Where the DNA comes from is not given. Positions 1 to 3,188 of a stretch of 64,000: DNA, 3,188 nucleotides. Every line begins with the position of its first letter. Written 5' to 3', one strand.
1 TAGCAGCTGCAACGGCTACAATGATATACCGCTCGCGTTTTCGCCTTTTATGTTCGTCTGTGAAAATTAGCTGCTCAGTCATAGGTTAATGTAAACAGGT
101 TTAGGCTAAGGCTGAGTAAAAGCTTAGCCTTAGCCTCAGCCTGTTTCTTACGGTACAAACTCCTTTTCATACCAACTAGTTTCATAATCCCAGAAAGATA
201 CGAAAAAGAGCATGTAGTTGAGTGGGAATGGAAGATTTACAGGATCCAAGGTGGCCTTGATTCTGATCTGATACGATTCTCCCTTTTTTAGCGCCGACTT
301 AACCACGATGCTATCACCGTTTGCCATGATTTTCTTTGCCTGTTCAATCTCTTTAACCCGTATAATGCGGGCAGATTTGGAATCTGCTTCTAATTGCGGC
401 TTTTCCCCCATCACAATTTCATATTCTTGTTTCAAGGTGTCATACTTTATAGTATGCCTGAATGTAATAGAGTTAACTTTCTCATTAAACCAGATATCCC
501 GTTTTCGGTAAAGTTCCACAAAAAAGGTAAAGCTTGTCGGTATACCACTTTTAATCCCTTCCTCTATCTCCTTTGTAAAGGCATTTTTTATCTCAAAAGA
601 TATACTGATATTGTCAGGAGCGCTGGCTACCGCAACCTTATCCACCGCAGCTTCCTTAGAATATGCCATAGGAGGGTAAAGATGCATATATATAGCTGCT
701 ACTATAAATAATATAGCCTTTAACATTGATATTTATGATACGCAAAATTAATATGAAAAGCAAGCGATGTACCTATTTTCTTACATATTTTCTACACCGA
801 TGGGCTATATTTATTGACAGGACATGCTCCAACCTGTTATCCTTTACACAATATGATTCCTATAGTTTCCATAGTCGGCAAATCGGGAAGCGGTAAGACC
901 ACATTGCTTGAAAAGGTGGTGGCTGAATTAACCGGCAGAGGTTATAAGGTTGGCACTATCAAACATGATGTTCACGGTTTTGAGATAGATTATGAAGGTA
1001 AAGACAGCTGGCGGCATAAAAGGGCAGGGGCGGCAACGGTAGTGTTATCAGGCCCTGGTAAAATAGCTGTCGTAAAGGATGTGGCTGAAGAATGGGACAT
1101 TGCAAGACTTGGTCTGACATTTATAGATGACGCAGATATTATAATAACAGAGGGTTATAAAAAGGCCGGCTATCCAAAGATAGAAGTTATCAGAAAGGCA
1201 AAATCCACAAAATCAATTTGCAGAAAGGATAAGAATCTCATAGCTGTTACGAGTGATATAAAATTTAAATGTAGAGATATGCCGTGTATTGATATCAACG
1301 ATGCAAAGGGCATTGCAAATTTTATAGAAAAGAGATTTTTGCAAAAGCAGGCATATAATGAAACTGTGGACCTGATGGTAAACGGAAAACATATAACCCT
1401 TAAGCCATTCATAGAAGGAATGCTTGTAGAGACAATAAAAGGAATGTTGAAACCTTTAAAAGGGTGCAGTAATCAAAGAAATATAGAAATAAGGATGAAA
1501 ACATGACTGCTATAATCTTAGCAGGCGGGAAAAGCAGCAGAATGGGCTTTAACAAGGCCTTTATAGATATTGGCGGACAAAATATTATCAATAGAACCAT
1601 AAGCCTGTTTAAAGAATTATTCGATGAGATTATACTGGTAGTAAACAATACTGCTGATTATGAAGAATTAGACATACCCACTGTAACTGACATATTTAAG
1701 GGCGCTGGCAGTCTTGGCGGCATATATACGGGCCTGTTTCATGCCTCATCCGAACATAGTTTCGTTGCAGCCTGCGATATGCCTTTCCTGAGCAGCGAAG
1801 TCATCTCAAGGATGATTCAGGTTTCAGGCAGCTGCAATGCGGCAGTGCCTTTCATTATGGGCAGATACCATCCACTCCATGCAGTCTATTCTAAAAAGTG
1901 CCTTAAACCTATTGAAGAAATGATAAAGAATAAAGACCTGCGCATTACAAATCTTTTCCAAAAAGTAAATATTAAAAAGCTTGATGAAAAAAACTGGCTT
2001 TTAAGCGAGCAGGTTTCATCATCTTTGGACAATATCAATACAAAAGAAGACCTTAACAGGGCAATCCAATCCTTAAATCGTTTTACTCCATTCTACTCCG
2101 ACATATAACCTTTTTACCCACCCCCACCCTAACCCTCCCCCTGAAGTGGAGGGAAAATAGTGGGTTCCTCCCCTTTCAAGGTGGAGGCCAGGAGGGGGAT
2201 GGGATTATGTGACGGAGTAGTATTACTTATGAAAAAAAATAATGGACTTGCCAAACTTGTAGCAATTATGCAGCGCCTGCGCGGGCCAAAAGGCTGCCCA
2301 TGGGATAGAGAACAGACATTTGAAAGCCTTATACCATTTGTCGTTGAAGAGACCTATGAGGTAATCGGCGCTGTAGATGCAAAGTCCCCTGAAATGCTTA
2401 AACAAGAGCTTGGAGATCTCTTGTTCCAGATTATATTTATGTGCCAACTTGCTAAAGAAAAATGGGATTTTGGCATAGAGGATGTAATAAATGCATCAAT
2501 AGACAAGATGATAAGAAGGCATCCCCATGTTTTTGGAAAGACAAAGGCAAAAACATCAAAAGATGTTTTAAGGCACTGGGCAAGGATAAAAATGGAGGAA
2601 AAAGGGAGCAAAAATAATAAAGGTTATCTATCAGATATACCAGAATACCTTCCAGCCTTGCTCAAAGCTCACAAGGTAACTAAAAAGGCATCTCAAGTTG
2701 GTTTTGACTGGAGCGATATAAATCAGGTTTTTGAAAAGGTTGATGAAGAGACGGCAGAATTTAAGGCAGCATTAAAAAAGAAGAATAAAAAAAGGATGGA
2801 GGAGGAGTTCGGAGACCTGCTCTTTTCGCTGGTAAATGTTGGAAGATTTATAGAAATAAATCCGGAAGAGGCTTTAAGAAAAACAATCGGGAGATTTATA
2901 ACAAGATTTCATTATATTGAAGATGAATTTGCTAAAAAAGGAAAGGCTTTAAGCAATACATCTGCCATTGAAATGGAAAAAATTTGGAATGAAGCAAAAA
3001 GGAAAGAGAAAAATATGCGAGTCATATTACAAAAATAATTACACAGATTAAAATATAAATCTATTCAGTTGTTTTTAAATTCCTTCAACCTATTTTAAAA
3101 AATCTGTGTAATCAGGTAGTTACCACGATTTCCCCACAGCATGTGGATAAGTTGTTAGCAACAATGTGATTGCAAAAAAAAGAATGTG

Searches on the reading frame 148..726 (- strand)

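Call 38: search_protein_families(library=pfam, proteins=[window:148-726:-], max_evalue=0.000001)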
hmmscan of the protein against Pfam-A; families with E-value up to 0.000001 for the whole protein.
window:148-726:- (192 aa): 1 family
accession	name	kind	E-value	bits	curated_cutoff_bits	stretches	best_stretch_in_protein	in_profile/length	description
PF14334.11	DUF4390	-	1.9e-37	128.7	27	1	24-187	2-159/161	Domain of unknown function (DUF4390)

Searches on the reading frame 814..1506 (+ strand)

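Call 38: search_protein_families(library=pfam, proteins=[window:814-1506:+], max_evalue=0.000001)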
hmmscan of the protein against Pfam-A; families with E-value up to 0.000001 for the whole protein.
window:814-1506:+ (230 aa): 1 family
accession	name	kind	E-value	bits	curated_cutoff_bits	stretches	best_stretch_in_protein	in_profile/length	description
PF03205.20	MobB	-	8.3e-46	155.6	26.6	1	17-148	1-133/133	Molybdopterin guanine dinucleotide synthesis protein B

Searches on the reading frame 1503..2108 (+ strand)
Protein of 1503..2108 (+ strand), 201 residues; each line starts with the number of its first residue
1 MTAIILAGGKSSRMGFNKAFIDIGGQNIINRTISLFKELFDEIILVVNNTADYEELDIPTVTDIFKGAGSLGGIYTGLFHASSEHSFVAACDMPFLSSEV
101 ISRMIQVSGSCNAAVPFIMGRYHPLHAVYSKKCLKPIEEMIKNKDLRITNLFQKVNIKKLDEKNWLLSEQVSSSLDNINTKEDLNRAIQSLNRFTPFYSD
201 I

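Call 38: search_protein_families(library=pfam, proteins=[window:1503-2108:+], max_evalue=0.000001)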
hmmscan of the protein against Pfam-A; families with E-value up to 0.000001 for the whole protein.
window:1503-2108:+ (201 aa): 1 family
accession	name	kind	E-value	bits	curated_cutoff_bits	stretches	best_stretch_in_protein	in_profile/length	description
PF12804.13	NTP_transf_3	-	5.8e-38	131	27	1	3-147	1-151/160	MobA-like NTP transferase domain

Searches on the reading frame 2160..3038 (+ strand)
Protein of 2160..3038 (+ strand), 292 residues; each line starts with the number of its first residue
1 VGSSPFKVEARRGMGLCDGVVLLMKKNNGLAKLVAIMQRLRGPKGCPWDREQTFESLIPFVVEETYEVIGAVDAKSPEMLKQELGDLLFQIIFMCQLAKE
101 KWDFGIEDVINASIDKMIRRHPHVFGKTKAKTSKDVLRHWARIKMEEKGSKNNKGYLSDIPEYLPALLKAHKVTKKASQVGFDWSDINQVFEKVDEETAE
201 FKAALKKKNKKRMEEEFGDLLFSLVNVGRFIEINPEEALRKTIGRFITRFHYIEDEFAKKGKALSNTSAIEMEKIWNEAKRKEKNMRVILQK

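Call 38: search_protein_families(library=pfam, proteins=[window:2160-3038:+], max_evalue=0.000001)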
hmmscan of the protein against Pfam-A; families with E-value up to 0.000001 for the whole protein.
window:2160-3038:+ (292 aa): 2 families
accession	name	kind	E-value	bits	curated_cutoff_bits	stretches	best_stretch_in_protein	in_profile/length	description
PF03819.22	MazG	-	1.5e-35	121.7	22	1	52-125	1-74/74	MazG nucleotide pyrophosphohydrolase domain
PF01503.22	PRA-PH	-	2.6e-10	41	21.3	0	188-240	26-80/86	Phosphoribosyl-ATP pyrophosphohydrolase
